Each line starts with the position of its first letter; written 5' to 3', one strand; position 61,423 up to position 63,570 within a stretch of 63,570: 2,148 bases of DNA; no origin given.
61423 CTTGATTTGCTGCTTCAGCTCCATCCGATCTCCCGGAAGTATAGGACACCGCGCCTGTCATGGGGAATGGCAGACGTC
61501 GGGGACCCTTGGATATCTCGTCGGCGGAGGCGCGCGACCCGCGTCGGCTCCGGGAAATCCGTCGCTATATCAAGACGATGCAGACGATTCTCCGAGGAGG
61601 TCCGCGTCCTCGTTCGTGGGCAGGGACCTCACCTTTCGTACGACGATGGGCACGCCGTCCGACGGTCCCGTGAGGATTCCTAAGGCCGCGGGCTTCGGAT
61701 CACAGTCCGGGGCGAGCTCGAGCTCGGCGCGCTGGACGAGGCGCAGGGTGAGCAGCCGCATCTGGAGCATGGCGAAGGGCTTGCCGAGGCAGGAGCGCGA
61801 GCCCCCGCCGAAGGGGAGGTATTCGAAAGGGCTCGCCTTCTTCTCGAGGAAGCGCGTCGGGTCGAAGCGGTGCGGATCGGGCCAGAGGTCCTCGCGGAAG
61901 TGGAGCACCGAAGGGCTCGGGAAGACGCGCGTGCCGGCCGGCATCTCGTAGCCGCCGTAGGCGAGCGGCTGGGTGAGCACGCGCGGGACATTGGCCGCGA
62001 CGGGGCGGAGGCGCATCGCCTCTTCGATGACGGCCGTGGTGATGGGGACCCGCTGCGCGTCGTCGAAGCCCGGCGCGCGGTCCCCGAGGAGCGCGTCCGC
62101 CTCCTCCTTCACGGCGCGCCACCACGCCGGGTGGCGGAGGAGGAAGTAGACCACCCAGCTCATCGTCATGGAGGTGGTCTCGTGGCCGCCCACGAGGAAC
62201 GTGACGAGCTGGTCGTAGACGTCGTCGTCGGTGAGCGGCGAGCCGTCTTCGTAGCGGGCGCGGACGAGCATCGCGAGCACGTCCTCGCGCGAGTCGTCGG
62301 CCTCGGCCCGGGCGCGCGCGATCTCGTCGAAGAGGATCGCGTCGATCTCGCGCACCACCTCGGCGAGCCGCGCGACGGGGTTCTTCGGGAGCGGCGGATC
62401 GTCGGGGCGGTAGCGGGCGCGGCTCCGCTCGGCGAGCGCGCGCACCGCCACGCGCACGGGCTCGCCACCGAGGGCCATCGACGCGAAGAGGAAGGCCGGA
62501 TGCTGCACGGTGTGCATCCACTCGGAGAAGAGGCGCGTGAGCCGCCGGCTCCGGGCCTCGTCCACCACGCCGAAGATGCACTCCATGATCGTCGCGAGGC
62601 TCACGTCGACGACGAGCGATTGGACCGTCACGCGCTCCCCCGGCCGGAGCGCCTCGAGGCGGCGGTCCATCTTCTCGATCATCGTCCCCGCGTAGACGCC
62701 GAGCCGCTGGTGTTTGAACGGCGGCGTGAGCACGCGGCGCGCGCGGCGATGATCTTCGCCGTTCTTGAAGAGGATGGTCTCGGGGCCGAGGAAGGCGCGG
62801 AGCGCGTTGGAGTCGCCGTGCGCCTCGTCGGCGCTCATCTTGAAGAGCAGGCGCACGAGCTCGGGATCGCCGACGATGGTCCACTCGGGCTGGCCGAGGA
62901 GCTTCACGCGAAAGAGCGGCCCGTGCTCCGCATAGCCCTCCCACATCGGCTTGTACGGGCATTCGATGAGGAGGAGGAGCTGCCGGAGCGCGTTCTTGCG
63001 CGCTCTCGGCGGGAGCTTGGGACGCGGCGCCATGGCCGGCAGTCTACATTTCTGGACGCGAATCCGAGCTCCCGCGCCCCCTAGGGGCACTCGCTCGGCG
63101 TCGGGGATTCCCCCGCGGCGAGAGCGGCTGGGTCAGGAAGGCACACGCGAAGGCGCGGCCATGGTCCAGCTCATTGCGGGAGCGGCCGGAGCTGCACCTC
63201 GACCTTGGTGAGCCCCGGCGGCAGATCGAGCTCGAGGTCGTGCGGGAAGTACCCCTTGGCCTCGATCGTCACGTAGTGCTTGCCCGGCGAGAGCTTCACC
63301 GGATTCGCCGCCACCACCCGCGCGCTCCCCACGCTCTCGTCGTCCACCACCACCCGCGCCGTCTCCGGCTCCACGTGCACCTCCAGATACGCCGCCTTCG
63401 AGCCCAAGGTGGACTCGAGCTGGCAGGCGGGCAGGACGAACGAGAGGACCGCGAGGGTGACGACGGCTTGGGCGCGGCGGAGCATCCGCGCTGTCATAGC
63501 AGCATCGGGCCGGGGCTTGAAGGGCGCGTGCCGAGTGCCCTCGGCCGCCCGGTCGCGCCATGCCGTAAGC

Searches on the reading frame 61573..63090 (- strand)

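Call 87: search_protein_families(library=pfam, proteins=[window:61573-63090:-], max_evalue=0.01)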
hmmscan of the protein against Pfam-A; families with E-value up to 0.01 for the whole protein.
window:61573-63090:- (506 aa): 1 family
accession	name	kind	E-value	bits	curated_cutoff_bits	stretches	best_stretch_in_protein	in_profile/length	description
PF00067.27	p450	-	1.8e-74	251.7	22.8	2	234-470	201-447/462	Cytochrome P450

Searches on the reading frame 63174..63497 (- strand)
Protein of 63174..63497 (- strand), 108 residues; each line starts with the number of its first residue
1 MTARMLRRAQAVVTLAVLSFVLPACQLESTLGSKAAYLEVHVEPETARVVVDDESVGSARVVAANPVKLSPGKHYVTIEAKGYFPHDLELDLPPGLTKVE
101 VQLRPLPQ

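Call 87: search_protein_families(library=pfam, proteins=[window:63174-63497:-], max_evalue=0.01)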
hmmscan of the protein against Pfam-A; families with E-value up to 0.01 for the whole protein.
window:63174-63497:- (108 aa): 1 family
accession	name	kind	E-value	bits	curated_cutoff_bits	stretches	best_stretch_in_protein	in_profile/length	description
PF08308.17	PEGA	-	8.8e-05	22.8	20.8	1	38-86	4-49/71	PEGA domain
